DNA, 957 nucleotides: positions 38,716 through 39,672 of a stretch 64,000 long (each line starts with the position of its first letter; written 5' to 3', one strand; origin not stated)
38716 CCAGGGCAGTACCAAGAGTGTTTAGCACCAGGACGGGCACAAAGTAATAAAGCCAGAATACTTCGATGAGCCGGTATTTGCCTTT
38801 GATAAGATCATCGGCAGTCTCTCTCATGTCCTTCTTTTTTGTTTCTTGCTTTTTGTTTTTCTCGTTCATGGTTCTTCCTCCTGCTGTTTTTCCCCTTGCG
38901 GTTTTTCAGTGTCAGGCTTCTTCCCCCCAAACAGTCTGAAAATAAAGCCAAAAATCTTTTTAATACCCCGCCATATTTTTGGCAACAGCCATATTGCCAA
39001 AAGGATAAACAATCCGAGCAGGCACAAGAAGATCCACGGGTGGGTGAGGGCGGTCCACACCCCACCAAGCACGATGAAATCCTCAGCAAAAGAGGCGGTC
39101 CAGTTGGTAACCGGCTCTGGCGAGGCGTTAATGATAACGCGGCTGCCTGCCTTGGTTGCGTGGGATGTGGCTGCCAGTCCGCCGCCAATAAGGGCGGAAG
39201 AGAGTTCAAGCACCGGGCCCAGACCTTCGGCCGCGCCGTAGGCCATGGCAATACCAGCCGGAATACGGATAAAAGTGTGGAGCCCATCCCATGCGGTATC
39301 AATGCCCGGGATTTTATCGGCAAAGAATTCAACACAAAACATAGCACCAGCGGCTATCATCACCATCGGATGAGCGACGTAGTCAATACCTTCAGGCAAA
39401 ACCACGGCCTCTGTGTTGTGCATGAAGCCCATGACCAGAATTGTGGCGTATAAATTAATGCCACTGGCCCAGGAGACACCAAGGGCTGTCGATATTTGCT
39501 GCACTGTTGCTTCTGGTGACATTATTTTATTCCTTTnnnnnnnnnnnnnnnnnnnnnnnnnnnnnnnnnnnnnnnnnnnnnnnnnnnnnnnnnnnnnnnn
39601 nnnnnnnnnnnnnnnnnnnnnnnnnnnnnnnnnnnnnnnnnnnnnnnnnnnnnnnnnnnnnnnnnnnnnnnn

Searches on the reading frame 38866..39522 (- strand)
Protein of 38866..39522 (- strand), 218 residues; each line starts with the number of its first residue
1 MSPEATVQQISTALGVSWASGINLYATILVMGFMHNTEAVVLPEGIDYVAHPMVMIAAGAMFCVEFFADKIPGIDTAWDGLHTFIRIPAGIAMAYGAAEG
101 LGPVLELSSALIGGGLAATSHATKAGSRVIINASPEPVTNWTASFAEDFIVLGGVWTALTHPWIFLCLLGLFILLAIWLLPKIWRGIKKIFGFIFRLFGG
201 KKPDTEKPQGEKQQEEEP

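Call 65: search_protein_families(library=pfam, proteins=[window:38866-39522:-], max_evalue=1e-8)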
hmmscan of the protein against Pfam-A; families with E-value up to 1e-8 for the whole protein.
window:38866-39522:- (218 aa): 1 family
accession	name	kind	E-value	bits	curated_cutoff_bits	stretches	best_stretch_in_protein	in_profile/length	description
PF13548.11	DUF4126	-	1.4e-57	194.6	27.5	1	11-182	2-175/175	Domain of unknown function (DUF4126)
